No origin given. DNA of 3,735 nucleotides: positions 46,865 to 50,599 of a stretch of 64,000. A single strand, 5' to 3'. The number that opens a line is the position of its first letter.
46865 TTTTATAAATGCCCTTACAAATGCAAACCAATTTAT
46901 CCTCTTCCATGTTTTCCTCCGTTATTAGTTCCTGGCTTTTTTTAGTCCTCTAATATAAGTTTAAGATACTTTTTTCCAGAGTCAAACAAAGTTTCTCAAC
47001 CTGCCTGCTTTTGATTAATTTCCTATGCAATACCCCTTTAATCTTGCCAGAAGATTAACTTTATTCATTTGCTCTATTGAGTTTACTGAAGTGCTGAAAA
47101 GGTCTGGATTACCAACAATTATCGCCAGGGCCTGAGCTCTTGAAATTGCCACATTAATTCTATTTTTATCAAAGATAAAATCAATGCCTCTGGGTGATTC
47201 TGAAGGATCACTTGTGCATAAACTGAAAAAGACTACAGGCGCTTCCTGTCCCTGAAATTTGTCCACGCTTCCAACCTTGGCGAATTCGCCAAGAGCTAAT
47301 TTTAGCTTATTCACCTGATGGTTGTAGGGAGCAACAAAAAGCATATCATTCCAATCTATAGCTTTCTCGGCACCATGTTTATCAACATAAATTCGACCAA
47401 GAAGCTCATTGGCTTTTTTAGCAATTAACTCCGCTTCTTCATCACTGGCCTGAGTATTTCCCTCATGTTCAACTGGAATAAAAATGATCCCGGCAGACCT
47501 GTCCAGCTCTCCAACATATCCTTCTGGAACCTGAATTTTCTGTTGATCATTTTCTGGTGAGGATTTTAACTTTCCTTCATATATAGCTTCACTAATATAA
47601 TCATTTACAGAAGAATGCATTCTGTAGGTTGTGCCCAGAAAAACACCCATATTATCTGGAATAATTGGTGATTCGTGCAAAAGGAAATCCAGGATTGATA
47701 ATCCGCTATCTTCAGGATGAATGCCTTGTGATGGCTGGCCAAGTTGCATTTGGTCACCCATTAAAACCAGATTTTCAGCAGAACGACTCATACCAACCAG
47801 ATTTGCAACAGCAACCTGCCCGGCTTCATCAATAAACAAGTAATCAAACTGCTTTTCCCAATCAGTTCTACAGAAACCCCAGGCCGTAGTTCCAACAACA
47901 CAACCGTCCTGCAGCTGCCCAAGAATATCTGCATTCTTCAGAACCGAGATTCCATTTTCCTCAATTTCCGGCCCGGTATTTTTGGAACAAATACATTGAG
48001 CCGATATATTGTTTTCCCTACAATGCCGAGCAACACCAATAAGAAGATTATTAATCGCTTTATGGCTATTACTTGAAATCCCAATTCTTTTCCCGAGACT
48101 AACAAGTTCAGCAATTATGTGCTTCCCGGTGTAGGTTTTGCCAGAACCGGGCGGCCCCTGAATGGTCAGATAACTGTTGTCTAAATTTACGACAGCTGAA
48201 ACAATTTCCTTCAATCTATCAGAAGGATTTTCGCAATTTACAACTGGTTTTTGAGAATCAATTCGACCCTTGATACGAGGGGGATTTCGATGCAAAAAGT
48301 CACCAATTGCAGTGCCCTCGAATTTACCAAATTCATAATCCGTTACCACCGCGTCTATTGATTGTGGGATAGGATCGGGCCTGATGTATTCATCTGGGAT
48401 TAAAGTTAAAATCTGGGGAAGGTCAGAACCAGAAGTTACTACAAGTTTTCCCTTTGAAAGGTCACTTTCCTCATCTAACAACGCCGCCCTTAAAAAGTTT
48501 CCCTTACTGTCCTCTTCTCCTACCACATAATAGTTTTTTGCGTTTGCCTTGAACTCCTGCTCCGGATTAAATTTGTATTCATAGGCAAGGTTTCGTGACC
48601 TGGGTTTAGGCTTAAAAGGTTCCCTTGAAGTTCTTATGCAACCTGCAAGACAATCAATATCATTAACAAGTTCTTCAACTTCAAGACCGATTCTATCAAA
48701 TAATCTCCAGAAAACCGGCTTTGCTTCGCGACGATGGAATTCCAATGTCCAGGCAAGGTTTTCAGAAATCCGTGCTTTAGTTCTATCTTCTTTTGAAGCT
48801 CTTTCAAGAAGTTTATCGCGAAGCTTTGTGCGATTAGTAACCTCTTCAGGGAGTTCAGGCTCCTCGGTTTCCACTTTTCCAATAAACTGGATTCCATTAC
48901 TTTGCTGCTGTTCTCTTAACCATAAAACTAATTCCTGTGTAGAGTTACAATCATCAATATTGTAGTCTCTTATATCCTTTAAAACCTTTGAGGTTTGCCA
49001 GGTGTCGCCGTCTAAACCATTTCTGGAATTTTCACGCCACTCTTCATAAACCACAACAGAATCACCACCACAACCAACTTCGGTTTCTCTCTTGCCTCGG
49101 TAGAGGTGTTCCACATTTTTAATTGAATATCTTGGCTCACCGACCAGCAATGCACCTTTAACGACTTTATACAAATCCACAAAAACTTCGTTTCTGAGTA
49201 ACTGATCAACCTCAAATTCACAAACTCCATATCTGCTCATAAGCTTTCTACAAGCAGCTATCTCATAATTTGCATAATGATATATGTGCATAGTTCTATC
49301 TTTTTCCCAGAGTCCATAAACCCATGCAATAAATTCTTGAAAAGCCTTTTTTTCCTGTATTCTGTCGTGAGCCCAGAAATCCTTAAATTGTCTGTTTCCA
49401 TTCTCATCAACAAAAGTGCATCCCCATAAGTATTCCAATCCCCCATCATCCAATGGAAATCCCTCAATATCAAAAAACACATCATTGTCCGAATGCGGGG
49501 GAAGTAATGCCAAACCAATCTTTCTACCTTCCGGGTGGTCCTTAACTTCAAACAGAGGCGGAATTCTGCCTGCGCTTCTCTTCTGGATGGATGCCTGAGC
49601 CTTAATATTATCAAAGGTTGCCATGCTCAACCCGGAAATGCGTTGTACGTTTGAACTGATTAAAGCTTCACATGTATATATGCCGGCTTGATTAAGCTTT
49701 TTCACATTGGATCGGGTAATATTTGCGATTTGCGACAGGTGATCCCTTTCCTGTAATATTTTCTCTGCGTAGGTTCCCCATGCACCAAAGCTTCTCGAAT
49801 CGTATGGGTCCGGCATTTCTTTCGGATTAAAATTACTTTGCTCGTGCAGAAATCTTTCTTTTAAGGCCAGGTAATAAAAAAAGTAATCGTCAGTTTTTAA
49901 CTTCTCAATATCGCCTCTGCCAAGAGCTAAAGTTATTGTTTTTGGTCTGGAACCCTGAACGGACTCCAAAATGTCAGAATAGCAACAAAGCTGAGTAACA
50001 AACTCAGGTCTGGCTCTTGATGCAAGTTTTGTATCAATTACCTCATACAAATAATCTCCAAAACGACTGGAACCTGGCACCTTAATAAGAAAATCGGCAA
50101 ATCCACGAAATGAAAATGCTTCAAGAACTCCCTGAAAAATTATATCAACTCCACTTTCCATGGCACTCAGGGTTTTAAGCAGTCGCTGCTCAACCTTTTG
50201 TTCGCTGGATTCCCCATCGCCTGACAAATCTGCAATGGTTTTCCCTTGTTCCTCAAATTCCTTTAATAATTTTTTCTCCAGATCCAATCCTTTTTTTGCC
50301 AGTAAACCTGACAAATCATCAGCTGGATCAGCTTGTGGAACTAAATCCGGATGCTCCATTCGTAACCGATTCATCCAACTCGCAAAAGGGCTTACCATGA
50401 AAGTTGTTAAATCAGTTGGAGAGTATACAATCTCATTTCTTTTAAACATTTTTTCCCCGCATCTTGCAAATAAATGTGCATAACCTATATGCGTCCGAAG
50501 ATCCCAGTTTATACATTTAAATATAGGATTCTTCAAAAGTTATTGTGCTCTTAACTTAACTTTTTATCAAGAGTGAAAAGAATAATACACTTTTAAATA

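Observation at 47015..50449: Monocistronic 1144-aa RecB-like nuclease + RNase-H-like + SF1B helicase fusion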

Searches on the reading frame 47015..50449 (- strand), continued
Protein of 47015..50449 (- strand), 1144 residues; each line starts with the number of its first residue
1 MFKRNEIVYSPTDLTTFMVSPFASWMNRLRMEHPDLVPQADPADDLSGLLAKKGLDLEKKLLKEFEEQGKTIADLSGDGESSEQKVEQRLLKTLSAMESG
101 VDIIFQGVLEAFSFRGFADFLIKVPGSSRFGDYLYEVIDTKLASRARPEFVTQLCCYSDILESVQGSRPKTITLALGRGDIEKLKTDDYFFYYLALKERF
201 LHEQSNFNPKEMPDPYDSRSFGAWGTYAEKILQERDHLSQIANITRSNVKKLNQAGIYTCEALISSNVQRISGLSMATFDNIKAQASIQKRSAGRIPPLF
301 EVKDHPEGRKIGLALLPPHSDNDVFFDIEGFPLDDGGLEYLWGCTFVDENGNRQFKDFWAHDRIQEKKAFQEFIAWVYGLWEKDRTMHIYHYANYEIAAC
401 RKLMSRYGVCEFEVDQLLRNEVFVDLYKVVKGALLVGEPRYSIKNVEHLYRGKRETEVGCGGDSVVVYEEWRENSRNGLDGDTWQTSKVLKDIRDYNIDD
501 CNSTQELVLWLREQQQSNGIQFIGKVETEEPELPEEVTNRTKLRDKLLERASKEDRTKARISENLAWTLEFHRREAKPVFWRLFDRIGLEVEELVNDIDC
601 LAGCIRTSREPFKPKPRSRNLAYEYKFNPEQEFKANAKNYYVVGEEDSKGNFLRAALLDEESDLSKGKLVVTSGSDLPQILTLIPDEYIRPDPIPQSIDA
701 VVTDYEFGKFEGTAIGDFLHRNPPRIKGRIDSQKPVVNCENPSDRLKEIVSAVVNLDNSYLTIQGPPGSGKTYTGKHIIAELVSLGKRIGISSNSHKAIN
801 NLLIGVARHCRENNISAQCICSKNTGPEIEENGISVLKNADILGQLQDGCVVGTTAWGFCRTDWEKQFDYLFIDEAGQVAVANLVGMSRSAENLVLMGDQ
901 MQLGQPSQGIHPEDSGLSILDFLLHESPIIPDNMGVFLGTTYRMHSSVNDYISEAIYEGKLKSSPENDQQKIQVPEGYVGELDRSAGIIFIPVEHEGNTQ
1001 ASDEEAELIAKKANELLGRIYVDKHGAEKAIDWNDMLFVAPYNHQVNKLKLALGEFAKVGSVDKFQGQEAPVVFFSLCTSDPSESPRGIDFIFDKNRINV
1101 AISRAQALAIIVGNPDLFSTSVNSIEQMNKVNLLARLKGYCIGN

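Call 104: get_annotated_region(hit=H13, flank=7000)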
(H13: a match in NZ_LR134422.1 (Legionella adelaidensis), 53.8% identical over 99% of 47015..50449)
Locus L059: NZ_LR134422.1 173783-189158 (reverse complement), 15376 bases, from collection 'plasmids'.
description: Legionella adelaidensis strain NCTC12735 plasmid 13, complete sequence
organism: Legionella adelaidensis (NCBI taxid 45056)
taxonomy: Bacteria; Pseudomonadota; Gammaproteobacteria; Legionellales; Legionellaceae; Legionella; Legionella adelaidensis
host: -; source: environmental,Cooling tower water; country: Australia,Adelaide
typing (MOB-suite, as given by PLSDB): non-mobilizable
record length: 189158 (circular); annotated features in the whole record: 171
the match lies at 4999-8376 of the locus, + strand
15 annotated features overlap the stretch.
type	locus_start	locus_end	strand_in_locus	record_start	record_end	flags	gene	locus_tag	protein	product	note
CDS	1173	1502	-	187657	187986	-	hxsD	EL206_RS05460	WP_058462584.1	His-Xaa-Ser system protein HxsD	-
CDS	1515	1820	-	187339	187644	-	-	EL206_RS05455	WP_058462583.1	hypothetical protein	-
CDS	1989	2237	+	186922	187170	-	-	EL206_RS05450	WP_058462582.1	helix-turn-helix transcriptional regulator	-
CDS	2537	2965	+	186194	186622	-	-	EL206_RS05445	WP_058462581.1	hypothetical protein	-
CDS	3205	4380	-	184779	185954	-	-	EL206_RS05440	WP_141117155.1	ISL3 family transposase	-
CDS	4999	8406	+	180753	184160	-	-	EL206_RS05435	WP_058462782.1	TM0106 family RecB-like putative nuclease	-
CDS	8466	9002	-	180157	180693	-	-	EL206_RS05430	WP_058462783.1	GNAT family N-acetyltransferase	-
CDS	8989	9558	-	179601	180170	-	-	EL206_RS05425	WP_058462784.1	dihydrofolate reductase family protein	-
CDS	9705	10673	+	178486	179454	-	-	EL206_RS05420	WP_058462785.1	GNAT family N-acetyltransferase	-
CDS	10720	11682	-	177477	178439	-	-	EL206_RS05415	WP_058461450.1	IS110 family transposase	-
CDS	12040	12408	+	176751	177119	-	-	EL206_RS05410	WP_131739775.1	hypothetical protein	-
CDS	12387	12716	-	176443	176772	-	-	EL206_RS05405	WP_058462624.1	hypothetical protein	-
CDS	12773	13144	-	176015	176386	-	-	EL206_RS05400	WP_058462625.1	MarR family transcriptional regulator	GO:0006355 - regulation of DNA-templated transcription [Evidence IEA]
CDS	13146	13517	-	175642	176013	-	-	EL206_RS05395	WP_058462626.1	DUF6516 family protein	-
CDS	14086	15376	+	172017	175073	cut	-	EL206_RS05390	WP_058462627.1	hypothetical protein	-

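Call 105: get_annotated_region(hit=H16, flank=7000)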
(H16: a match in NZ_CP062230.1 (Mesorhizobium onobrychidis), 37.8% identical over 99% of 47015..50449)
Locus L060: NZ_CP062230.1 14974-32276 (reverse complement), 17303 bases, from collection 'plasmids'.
description: Mesorhizobium onobrychidis strain OM4 plasmid pOM4, complete sequence
organism: Mesorhizobium onobrychidis (NCBI taxid 2775404)
taxonomy: Bacteria; Pseudomonadota; Alphaproteobacteria; Hyphomicrobiales; Phyllobacteriaceae; Mesorhizobium; Mesorhizobium onobrychidis
host: -; source: Sainfoin,pure bacterial culture,Nodule tissue; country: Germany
typing (MOB-suite, as given by PLSDB): non-mobilizable; mating-pair formation MPF_T
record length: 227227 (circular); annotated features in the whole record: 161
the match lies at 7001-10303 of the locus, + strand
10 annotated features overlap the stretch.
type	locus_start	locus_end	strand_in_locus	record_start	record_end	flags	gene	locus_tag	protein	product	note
CDS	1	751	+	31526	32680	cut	-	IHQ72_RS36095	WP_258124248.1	cysteine desulfurase family protein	-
CDS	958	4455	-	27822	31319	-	-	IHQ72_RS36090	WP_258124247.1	AAA family ATPase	-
CDS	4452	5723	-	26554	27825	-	-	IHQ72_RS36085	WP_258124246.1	DNA repair exonuclease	-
CDS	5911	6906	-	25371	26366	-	-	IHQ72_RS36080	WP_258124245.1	WYL domain-containing protein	-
CDS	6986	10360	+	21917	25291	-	-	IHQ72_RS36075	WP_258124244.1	TM0106 family RecB-like putative nuclease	-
CDS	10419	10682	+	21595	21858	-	-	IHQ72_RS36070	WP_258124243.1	DUF4258 domain-containing protein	-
CDS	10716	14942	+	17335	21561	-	-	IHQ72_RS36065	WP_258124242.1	hypothetical protein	-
CDS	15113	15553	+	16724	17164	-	-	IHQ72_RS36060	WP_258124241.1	hypothetical protein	-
CDS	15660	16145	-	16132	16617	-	-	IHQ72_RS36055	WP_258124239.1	hypothetical protein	-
CDS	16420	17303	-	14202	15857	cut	-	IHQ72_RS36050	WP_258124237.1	acetolactate synthase large subunit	-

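Call 106: get_annotated_region(hit=H15, flank=7000)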
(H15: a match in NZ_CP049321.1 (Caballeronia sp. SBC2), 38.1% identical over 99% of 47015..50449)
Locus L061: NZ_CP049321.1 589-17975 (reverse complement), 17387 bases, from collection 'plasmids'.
description: Caballeronia sp. SBC2 plasmid pSBC2-5, complete sequence
organism: Caballeronia sp. SBC2 (NCBI taxid 2705547)
taxonomy: Bacteria; Pseudomonadota; Betaproteobacteria; Burkholderiales; Burkholderiaceae; Caballeronia; Caballeronia sp. SBC2
host: -; source: whole organism,soil; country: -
typing (MOB-suite, as given by PLSDB): mobilizable; relaxase MOBP
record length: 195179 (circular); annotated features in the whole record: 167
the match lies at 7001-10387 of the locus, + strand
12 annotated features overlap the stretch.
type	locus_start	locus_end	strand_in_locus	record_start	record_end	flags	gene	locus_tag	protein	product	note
CDS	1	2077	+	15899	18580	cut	-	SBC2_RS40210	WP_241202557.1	chromosome partitioning protein ParA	-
CDS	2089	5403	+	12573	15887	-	-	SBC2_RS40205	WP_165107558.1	DUF2357 domain-containing protein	-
CDS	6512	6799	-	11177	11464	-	-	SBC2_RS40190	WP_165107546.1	hypothetical protein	-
CDS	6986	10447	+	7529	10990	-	-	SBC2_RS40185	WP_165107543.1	TM0106 family RecB-like putative nuclease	-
CDS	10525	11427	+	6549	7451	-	-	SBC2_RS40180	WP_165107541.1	5'-nucleotidase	-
CDS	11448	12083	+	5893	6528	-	-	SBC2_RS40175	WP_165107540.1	hypothetical protein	-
CDS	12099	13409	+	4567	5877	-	-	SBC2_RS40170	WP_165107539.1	hypothetical protein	-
CDS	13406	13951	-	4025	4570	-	-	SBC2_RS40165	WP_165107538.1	hypothetical protein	-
CDS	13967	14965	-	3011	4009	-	-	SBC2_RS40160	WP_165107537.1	hypothetical protein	-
CDS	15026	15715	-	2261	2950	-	-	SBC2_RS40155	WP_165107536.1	hypothetical protein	-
CDS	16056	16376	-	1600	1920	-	-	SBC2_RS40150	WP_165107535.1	hypothetical protein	-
CDS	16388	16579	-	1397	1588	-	-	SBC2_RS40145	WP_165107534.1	hypothetical protein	-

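Call 107: get_annotated_region(hit=H14, flank=7000)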
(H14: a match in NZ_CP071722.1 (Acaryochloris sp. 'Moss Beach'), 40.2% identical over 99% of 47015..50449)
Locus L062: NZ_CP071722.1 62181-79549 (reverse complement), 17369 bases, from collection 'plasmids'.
description: Acaryochloris sp. 'Moss Beach' plasmid pMB05, complete sequence
organism: Acaryochloris sp. 'Moss Beach' (NCBI taxid 2740837)
taxonomy: Bacteria; Cyanobacteriota; Cyanophyceae; Acaryochloridales; Acaryochloridaceae; Acaryochloris; Acaryochloris sp. 'Moss Beach'
host: -; source: culture,intertidal zone; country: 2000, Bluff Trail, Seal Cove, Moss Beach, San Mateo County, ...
typing (MOB-suite, as given by PLSDB): non-mobilizable
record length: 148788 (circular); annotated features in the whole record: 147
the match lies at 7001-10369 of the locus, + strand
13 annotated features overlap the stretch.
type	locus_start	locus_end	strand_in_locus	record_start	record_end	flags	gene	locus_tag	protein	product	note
CDS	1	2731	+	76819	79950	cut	-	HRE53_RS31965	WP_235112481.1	HsdR family type I site-specific deoxyribonuclease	GO:0009307 - DNA restriction-modification system [Evidence IEA]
CDS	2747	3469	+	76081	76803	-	-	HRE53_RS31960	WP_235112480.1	SprT family zinc-dependent metalloprotease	GO:0006508 - proteolysis [Evidence IEA]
CDS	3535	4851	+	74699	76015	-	-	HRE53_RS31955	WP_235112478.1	McrC family protein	-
CDS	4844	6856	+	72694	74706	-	-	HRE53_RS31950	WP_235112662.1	AAA family ATPase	-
CDS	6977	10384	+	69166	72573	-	-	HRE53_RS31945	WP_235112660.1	TM0106 family RecB-like putative nuclease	-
CDS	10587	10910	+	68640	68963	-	-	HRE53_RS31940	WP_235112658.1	hypothetical protein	-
CDS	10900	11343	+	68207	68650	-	-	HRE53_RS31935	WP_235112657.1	type II toxin-antitoxin system YhaV family toxin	-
CDS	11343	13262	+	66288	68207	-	-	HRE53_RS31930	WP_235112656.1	tyrosine-type recombinase/integrase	GO:0015074 - DNA integration [Evidence IEA]; GO:0006310 - DNA recombination [Evidence IEA]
CDS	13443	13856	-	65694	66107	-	tnpA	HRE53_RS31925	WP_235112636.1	IS200/IS605 family transposase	-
CDS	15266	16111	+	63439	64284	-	-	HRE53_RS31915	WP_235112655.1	competence protein CoiA family protein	-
CDS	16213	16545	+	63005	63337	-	-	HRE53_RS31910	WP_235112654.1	hypothetical protein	-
CDS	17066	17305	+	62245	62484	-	-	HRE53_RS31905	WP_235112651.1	hypothetical protein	-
CDS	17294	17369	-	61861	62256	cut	-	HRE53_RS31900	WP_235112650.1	hypothetical protein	-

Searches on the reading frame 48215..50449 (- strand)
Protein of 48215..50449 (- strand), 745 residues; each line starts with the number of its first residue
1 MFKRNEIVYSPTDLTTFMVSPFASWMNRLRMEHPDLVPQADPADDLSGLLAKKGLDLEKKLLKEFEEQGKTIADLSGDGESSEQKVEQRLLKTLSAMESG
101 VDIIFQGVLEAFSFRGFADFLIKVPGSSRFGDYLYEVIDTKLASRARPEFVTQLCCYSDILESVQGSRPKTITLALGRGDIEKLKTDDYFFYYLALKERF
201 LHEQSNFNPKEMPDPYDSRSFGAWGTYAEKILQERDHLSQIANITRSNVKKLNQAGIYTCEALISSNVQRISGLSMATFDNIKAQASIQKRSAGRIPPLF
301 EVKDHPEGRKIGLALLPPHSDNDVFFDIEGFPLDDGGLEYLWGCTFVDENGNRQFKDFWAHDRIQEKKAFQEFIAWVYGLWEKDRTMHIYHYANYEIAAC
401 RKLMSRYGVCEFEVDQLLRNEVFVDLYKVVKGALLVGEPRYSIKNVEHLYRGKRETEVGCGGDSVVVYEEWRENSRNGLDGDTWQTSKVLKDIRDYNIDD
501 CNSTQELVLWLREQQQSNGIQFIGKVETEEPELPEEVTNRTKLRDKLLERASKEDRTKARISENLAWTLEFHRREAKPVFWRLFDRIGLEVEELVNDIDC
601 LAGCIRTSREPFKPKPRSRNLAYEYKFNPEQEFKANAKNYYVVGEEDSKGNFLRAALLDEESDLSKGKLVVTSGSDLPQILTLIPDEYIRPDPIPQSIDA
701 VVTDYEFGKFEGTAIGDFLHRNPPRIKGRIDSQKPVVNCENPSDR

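Call 79: predict_structure(alignment_id=A3)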
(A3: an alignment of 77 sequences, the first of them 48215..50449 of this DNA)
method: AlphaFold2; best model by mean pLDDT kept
length: 745 residues; sequences in the alignment: 77
mean_pLDDT: 87.0   pTM: 0.67
mean pLDDT of the five models: 87.0, 85.9, 84.3, 83.8, 83.7
residues with pLDDT >= 90: 382; 70-90: 319; 50-70: 40; < 50: 4
segments of 3 or more residues with pLDDT < 50: 334-337
pLDDT, mean of each block of 10 residues (from residue 1): 88 95 95 92 82 89 95 81 80 96 96 93 96 96 88 97 96 89 96 97 95 92 93 94 90 95 92 87 93 90 88 93 88 54 88 90 84 93 93 80 77 83 91 88 82 78 75 82 84 89 93 94 80 60 83 85 83 60 73 84 93 91 94 87 86 91 94 93 83 76 85 77 78 76 77
secondary structure, 60 per line:
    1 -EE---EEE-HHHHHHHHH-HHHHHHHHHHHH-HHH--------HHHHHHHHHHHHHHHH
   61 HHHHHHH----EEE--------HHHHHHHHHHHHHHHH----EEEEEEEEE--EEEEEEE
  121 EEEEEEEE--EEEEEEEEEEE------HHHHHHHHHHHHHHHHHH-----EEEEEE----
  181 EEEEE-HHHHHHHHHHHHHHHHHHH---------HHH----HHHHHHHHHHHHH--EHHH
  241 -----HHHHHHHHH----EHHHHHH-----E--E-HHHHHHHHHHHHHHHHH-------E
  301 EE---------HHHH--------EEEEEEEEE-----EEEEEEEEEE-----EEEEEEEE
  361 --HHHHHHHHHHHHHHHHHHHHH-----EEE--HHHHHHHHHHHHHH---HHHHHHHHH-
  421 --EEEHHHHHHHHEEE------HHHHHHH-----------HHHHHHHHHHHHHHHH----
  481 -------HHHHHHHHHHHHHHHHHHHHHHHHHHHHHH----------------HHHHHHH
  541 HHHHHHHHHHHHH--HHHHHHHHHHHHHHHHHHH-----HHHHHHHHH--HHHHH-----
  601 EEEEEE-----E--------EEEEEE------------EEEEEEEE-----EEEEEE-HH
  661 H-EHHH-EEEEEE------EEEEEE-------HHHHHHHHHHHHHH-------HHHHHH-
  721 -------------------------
elements in order (helices of 4 or more, strands of 3 or more residues): E7-9 H11-19 H21-32 H45-67 E72-74 H83-98 E103-111 E114-128 E131-141 H148-165 E171-176 E181-185 H187-205 H222-234 H246-254 H260-265 H276-292 E300-302 H312-315 E324-332 E338-347 E353-360 H363-383 E389-391 H394-407 H411-419 E423-425 H426-433 E434-436 H443-449 H461-476 H488-517 H534-553 H556-574 H580-588 H591-595 E601-606 E621-626 E639-646 E652-657 E668-673 E680-685 H693-706 H714-719
